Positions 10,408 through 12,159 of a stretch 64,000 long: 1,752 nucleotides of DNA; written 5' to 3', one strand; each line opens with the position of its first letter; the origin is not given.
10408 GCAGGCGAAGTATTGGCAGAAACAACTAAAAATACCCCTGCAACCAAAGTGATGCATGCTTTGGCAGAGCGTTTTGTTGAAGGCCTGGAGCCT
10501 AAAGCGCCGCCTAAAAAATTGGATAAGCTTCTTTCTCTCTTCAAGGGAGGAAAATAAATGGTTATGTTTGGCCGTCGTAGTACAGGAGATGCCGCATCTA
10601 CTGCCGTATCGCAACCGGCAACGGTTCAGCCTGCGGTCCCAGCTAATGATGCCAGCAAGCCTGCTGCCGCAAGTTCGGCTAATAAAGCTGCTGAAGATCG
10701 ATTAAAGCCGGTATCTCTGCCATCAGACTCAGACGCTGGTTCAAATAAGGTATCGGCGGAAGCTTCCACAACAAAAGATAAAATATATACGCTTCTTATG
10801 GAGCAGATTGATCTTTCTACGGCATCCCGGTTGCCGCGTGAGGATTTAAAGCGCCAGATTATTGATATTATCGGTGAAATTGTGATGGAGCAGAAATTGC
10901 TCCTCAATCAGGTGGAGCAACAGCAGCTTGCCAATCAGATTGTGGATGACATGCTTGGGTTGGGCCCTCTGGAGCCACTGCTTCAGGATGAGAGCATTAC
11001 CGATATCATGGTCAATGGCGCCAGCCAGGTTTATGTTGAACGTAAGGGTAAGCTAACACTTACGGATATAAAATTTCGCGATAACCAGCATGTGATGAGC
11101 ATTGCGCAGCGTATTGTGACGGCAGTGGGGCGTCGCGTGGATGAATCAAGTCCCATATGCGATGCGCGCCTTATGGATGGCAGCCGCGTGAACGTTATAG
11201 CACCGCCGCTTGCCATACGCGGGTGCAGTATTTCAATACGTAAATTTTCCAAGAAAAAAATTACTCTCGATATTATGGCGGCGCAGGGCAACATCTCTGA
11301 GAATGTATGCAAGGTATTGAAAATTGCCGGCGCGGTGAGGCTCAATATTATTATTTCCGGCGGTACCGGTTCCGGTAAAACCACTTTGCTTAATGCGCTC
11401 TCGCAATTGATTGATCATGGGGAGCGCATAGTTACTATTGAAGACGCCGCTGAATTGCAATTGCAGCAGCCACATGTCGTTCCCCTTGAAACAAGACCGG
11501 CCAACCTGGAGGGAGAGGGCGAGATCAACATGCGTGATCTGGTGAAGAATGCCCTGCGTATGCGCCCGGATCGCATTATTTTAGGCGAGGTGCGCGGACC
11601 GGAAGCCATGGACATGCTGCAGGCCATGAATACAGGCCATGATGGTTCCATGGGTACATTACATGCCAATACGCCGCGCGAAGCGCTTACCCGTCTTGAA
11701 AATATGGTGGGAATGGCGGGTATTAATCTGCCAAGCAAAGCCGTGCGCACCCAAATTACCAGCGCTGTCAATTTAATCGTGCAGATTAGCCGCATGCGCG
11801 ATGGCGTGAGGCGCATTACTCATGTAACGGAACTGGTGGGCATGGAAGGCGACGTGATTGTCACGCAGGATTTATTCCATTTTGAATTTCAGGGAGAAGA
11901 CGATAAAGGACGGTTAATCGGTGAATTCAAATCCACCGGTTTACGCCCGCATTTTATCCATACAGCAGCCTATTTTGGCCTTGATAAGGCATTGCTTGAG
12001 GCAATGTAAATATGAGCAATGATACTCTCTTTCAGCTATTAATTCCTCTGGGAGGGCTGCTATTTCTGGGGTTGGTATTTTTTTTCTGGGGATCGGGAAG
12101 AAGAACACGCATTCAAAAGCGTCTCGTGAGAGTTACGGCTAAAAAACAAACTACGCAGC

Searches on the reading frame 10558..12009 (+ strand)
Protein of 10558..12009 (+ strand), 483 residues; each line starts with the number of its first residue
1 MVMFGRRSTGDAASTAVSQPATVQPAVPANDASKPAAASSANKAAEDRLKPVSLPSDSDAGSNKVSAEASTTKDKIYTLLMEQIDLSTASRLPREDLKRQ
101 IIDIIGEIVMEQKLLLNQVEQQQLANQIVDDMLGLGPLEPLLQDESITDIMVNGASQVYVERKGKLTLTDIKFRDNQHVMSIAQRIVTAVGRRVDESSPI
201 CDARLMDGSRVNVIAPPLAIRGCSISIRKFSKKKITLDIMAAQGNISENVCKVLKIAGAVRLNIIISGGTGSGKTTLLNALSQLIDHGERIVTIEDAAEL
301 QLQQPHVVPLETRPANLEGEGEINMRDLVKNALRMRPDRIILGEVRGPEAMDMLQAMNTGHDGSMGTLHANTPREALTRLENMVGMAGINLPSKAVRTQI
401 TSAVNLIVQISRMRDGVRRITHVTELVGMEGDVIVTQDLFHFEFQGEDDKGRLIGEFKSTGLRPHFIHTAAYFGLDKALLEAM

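Call 31: find_encoding_contigs(protein=window:10558-12009:+, flank=10000, max_places=2)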
Protein window:10558-12009:+ (483 aa): 2 contigs read that carry it; 1 place shown.
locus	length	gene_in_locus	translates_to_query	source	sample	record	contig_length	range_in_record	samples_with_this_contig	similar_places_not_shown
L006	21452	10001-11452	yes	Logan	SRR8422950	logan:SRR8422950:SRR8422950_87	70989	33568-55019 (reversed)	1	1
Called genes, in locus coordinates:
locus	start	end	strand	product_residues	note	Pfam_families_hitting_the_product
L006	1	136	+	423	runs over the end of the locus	PF00202:Aminotran_3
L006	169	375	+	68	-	-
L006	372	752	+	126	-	PF01850:PIN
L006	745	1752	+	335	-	PF04958:AstA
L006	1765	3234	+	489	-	PF00171:Aldedh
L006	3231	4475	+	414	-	PF04996:AstB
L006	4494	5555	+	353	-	PF00563:EAL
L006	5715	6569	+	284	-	PF08666:SAF (weak), PF16976:RcpC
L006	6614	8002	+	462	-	PF13629:T2SS-T3SS_pil_N, PF00263:Secretin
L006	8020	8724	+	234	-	PF09476:Pilus_CpaD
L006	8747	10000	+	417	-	PF06564:CBP_BcsQ (weak), PF13614:AAA_31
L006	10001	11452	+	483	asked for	PF00437:T2SSE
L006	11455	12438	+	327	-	PF00482:T2SSF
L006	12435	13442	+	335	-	PF00482:T2SSF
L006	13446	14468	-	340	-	-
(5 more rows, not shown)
